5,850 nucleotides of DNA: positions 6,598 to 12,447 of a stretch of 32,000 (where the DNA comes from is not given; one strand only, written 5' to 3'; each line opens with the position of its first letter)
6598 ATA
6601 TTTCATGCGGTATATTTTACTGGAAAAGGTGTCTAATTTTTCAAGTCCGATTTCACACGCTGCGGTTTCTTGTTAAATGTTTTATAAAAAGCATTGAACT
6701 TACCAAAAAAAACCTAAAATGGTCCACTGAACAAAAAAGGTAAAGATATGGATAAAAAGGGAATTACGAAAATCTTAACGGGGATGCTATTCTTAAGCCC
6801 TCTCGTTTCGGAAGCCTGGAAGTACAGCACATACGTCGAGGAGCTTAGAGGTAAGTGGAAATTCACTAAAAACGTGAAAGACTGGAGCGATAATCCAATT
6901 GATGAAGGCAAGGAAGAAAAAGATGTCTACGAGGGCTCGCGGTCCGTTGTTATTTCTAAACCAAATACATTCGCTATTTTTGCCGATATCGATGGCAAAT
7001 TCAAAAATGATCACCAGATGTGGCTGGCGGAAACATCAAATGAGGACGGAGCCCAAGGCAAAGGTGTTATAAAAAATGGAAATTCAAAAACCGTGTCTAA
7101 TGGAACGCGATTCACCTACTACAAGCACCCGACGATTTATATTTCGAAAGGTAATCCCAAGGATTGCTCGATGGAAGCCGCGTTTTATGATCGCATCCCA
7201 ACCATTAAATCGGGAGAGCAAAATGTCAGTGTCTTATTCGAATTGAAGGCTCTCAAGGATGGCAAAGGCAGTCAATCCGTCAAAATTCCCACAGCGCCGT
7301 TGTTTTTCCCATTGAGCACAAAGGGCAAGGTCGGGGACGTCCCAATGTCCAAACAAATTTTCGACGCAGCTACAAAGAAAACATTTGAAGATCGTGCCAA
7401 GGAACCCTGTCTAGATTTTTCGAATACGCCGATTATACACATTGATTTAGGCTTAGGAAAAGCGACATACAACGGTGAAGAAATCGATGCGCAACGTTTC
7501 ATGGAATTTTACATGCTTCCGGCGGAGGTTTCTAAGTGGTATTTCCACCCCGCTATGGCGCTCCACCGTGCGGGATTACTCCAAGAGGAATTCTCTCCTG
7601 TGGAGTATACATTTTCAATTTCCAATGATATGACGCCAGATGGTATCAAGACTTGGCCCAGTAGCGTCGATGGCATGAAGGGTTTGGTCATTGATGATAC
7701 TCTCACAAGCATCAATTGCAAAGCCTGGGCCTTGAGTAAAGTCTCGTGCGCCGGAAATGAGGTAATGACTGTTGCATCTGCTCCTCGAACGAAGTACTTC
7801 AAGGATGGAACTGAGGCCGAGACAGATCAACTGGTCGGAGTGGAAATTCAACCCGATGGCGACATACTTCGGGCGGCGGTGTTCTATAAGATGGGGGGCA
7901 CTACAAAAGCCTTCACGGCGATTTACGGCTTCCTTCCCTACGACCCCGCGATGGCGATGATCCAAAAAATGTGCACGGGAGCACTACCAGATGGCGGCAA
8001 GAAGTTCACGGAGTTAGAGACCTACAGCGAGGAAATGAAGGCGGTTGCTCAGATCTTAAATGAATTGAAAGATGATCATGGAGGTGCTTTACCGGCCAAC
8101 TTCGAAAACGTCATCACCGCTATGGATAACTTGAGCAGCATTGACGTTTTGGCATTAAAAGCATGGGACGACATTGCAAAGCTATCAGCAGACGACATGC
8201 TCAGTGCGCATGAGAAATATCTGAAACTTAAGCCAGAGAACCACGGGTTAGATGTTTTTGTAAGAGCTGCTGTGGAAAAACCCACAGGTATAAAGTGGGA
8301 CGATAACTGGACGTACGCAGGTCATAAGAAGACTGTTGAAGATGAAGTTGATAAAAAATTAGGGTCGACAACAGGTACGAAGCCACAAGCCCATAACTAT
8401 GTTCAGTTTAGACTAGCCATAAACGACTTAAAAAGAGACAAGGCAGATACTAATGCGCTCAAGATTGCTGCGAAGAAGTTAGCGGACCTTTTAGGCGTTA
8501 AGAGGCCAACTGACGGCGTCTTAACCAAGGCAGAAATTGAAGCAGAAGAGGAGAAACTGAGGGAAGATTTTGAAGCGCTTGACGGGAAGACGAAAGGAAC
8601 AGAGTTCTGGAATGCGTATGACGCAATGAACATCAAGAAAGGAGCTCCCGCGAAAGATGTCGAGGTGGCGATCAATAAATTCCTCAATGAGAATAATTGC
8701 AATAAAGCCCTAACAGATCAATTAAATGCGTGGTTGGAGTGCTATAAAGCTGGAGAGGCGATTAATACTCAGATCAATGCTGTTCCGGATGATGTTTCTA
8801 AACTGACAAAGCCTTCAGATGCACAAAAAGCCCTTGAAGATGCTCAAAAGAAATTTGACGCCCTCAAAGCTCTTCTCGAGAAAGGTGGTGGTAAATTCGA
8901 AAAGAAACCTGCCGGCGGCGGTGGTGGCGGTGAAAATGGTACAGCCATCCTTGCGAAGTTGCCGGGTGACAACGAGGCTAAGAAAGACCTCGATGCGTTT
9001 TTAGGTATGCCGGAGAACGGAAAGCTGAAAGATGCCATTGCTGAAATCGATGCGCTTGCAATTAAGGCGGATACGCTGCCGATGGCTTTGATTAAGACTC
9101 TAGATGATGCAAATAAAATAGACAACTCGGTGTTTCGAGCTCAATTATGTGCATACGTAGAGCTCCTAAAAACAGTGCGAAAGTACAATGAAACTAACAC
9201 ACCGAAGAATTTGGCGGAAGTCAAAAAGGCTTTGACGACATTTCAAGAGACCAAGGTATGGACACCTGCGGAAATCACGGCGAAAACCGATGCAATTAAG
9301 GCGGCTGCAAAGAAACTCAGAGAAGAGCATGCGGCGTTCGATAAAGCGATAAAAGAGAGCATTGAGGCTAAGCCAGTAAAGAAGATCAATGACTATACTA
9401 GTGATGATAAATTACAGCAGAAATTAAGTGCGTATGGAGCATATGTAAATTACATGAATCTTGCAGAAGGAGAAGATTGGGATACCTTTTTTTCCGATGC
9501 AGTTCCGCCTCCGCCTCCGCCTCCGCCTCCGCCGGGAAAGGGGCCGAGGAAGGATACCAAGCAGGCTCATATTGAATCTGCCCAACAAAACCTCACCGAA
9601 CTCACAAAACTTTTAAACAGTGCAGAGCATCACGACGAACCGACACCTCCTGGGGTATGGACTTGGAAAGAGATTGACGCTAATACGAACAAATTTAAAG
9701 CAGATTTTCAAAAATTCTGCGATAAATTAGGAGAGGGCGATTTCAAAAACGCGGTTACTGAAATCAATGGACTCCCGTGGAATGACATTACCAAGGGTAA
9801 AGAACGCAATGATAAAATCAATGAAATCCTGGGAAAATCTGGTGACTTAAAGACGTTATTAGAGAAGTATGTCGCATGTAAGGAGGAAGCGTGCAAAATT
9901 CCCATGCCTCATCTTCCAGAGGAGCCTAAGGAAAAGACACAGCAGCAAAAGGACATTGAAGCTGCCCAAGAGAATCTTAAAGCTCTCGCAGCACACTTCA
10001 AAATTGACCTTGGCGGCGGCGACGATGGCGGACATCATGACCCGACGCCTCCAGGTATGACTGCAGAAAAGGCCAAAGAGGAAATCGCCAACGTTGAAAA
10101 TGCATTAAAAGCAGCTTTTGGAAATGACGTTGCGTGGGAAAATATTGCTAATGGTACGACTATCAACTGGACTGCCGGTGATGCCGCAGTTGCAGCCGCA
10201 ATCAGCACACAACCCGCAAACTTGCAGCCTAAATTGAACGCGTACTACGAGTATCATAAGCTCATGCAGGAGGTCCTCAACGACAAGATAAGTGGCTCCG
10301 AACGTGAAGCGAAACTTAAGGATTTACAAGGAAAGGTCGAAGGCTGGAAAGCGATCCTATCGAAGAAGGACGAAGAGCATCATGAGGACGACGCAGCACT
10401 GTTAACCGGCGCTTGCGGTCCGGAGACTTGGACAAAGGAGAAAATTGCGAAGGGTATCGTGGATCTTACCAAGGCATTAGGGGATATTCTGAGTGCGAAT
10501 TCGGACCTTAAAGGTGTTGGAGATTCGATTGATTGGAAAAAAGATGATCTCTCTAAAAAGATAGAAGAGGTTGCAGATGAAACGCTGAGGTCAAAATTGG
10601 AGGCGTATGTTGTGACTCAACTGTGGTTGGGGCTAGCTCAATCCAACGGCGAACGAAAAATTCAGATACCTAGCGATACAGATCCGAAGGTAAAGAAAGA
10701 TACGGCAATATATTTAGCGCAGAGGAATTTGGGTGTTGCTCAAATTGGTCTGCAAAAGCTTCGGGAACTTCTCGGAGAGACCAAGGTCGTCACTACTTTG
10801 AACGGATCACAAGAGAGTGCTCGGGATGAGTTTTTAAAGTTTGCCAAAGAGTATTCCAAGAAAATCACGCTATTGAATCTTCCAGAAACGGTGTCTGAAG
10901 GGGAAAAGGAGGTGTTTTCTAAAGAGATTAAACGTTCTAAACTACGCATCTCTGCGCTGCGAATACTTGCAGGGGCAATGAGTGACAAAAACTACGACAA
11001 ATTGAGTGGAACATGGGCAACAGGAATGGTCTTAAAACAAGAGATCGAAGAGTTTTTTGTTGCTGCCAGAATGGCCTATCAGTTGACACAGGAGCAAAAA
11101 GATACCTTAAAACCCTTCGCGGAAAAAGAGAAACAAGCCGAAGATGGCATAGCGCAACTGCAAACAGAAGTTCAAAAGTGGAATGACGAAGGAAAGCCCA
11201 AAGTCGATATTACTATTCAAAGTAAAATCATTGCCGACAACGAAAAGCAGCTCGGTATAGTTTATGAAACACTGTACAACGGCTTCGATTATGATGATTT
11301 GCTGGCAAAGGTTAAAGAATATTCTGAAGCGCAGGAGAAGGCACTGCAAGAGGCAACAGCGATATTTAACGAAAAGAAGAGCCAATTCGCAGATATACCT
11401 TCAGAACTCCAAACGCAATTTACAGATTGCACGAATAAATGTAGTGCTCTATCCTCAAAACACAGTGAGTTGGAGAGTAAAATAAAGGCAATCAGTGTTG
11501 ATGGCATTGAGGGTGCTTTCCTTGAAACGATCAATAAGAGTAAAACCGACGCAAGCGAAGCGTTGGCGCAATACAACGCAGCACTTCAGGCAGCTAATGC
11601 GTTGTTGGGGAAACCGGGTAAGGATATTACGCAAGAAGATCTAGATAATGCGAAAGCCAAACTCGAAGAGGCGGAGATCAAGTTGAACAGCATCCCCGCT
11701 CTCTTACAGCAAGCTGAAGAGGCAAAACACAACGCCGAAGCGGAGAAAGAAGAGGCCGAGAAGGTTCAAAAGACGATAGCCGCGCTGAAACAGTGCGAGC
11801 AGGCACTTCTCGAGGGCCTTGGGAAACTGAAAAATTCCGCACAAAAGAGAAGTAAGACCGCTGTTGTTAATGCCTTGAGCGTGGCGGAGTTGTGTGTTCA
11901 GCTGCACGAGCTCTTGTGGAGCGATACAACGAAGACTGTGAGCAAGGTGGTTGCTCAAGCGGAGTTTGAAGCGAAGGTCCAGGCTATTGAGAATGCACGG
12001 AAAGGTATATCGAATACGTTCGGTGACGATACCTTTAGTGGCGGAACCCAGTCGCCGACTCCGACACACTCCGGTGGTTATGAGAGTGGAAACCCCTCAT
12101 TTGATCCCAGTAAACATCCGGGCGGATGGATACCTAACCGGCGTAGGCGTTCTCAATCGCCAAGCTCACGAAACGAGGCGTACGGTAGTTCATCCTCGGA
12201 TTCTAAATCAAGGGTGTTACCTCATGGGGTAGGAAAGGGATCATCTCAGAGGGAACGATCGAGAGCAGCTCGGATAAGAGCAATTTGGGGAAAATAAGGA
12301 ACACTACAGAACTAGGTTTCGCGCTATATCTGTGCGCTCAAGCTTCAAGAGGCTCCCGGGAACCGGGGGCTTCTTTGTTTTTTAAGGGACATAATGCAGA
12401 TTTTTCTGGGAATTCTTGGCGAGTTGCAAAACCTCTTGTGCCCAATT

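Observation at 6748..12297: Monocistronic 1,849-aa exported protein with no recognisable family: candidate host- or surface-interaction factor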

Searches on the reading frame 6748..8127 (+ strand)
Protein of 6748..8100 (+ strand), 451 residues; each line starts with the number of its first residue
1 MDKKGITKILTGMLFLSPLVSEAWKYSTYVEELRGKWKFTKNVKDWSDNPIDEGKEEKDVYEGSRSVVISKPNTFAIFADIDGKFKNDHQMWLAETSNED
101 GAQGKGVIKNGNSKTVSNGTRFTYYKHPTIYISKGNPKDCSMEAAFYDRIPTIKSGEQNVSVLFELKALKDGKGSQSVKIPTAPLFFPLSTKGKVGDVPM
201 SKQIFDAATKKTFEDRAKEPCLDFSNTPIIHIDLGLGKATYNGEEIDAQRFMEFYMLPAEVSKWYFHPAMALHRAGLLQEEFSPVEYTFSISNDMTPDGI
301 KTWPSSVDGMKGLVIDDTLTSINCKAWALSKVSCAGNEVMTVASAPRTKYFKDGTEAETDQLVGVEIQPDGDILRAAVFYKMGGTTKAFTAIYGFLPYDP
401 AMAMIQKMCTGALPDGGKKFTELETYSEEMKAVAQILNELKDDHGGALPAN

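Call 15: find_related_loci(query=window:6748-8100:+, collection=genome_contigs, flank=10000)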
Query window:6748-8100:+ (451 aa) in genome_contigs; peptide patterns used: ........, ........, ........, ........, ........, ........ (x = any residue, [..] = any of these).
25 stretches matched a pattern, but none encodes a relative of the query by tblastn (E <= 1e-3).

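Call 26: predict_structure(protein=window:6817-8097:+)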
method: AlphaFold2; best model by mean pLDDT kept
length: 427 residues; sequences in the alignment: 1
mean_pLDDT: 32.7   pTM: 0.21
mean pLDDT of the five models: 32.7, 28.5, 26.2, 25.8, 25.1
residues with pLDDT >= 90: 0; 70-90: 0; 50-70: 14; < 50: 413
segments of 3 or more residues with pLDDT < 50: 1-356, 365-408, 420-427
pLDDT, mean of each block of 10 residues (from residue 1): 31 31 32 29 33 35 34 30 26 25 25 28 26 26 28 27 27 28 30 31 31 35 37 26 33 32 24 26 26 27 27 31 37 42 43 48 46 38 39 42 46 51 40
secondary structure, 60 per line:
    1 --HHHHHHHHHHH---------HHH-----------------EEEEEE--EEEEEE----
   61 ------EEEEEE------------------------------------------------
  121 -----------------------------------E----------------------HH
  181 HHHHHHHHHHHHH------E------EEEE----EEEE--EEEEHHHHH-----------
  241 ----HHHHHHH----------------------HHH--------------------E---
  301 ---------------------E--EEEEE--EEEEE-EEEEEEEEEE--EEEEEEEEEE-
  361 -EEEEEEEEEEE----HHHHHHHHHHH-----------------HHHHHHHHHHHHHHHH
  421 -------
elements in order: H3-13 E43-48 E51-56 E67-72 H179-193 E207-210 E215-218 E221-224 H225-229 H245-251 E325-329 E332-336 E338-347 E350-359 E362-372 H377-387 H405-420
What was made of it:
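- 6817..8067 (+): N-terminal mixed alpha/beta 'head' domain, aa 24-440; fold unknown. The single-sequence AF2 model is unusable, pLDDT 32.7 (call 26).
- Tried and rejected: Single-sequence AF2 of the head domain gave pLDDT 32.7 and is unusable (call 26).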

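Call 50: search_solved_structures(query=A2, max_evalue=10)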
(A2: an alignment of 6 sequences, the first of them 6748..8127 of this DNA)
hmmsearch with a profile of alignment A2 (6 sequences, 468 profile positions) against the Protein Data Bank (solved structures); distinct sequences matched with E-value up to 10: 3.
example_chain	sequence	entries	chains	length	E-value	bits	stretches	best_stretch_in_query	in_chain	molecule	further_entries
6dv2_G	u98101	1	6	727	0.78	11.5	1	279-333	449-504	Trifunctional enzyme subunit alpha, mitochondrial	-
5zqz_A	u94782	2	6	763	0.83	11.5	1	279-333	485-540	Trifunctional enzyme subunit alpha, mitochondrial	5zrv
1bee_A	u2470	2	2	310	2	10.2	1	148-236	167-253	HALOALKANE DEHALOGENASE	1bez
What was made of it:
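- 6817..8067 (+): A profile search against PDB sequences finds nothing (call 50).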

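Call 51: find_homologous_proteins(query=A2, max_evalue=0.01)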
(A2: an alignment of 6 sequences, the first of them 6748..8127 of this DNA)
Query A2 (6 sequences): 8000 candidates shared short words with the query, none scored E <= 0.01.

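Call 69: find_related_loci(query=A2, collection=metagenome_contigs, flank=10000)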
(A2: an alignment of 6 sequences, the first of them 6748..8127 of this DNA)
Query A2 (460 aa) in metagenome_contigs; peptide patterns used: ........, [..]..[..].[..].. (x = any residue, [..] = any of these).
285 stretches matched a pattern, but none encodes a relative of the query by tblastn (E <= 1e-3).

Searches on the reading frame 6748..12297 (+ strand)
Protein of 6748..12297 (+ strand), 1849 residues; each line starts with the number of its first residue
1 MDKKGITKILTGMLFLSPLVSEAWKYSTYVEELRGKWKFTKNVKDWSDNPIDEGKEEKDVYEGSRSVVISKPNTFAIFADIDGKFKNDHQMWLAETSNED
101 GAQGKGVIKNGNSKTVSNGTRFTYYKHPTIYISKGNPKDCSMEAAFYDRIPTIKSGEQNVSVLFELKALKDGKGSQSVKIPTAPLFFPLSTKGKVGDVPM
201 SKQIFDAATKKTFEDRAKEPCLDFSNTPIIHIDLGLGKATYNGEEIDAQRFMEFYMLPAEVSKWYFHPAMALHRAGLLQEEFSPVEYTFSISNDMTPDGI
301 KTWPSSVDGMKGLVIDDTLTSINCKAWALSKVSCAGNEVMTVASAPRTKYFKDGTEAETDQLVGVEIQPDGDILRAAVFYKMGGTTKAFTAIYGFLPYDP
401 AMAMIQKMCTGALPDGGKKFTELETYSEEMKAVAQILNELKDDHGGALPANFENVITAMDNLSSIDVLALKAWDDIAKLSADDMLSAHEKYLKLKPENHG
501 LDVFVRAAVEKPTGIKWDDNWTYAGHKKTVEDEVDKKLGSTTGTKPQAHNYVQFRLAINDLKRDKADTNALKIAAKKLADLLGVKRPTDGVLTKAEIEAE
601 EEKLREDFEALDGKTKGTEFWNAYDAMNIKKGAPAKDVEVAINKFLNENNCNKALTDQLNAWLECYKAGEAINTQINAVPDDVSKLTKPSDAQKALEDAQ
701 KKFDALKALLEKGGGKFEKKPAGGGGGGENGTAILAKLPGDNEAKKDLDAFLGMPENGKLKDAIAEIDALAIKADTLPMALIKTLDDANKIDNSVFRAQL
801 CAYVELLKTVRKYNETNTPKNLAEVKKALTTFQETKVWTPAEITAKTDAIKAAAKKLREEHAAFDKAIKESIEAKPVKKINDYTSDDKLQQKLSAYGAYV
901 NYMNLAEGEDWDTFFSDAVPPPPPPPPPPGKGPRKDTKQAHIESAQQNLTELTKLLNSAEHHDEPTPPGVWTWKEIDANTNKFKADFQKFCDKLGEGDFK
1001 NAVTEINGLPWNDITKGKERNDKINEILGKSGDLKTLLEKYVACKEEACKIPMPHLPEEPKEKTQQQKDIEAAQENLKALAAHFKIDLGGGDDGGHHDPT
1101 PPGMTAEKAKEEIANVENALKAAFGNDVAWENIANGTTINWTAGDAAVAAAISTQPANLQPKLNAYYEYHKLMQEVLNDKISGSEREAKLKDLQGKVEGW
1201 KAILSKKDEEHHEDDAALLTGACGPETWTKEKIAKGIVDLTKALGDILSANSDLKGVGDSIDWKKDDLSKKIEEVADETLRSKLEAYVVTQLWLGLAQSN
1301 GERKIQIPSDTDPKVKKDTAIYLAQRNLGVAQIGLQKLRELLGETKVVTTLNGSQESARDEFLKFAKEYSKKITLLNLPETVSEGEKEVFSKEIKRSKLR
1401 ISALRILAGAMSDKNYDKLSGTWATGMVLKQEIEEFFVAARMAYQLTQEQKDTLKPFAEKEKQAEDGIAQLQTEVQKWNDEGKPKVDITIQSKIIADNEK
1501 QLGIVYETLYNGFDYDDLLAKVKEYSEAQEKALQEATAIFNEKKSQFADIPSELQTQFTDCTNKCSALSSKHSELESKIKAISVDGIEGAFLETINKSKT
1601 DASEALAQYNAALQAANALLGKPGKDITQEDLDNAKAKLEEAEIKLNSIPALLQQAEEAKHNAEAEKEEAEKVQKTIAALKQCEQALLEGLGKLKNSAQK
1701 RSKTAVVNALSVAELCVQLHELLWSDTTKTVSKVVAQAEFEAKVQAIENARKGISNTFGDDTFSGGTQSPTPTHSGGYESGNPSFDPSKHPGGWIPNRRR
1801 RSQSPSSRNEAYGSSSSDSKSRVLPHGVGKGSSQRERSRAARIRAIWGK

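Call 4: search_protein_families(library=pfam, proteins=[window:6748-12297:+], max_evalue=1)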
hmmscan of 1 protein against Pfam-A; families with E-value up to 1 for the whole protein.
window:6748-12297:+ (1849 aa): 5 families
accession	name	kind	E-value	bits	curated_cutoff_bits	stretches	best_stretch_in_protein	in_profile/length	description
PF07554.19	FIVAR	-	0.00072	20.6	29.2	1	1599-1647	21-71/71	FIVAR domain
PF09675.16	Chlamy_scaf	-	0.04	14.5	25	1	1531-1592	63-114/134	Chlamydia-phage Chp2 scaffold (Chlamy_scaf)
PF21121.2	Nup49_C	-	0.089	13.8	28.5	1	1629-1691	14-78/87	Nucleoporin Nup49 C-terminal helical region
PF17093.10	PBP_N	-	0.1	13.1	30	1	907-942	40-75/138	Penicillin-binding protein N-terminus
PF20901.3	Sf6_terminase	-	0.49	10.9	27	0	1366-1416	51-99/106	Bacteriophage Sf6, terminase small subunit-like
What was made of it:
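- On FH1-like / proline-rich actin effectors (TARP, VopL/F, Sca2): No such Pfam match appears even at E up to 1 (call 4).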

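Call 7: find_homologous_proteins(query=window:6748-12294:+)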
Query window:6748-12294:+ (1849 aa): 1 proteins with E <= 0.001 among 7405 candidates.
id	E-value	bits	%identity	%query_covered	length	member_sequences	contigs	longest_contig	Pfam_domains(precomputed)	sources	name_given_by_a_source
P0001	0.0e+0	4170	100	100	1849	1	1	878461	-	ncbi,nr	ncbi:MAG: hypothetical protein LW808_002435 [Verrucomicrobiota bacterium]|nr:MAG: hypothetical prote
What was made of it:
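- Tried and rejected: The full-length query returned only itself (call 7).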

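Call 9: search_solved_structures(query=window:6748-12294:+, max_evalue=1)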
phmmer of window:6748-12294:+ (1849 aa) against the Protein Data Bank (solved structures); distinct sequences matched with E-value up to 1: 1.
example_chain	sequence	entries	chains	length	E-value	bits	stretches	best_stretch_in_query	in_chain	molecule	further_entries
9f5x_2H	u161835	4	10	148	0.95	9.9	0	921-941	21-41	Cox6b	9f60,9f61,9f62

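Call 13: find_encoding_contigs(protein=P0001, flank=10000, max_places=5)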
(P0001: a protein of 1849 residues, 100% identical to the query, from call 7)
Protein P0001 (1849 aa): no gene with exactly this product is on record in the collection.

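Call 19: search_protein_families(library=ncbifam, proteins=[window:6748-12294:+], max_evalue=1)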
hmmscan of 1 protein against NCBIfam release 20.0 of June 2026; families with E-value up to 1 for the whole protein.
window:6748-12294:+ (1849 aa): 0 families

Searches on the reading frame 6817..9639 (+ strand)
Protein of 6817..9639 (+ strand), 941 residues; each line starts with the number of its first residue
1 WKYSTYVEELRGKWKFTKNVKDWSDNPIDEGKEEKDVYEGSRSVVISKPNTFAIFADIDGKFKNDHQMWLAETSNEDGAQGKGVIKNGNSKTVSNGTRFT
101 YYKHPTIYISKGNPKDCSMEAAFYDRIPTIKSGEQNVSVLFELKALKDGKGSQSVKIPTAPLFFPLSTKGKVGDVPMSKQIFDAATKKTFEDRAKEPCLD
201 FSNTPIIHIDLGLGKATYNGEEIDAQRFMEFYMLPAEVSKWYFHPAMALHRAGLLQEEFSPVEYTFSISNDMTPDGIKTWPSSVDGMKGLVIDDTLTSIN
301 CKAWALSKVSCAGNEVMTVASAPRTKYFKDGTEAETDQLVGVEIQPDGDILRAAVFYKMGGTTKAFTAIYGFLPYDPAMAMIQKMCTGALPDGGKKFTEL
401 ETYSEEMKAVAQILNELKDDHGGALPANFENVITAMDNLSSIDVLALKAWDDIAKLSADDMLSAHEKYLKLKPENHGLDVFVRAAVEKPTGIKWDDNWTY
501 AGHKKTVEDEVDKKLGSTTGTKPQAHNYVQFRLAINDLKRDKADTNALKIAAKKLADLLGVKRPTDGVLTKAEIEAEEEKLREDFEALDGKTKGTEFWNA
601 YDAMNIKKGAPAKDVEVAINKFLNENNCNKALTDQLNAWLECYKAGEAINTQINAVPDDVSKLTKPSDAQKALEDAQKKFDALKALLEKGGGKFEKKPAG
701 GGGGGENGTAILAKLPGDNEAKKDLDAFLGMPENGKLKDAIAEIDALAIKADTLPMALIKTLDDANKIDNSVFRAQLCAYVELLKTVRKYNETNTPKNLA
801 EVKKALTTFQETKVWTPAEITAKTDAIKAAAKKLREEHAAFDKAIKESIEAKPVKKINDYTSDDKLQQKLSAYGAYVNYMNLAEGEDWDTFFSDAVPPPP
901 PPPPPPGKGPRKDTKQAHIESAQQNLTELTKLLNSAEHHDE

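Call 39: find_homologous_proteins(query=window:6817-9639:+, max_evalue=0.01)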
Query window:6817-9639:+: 8000 candidates shared short words with the query, none scored E <= 0.01.
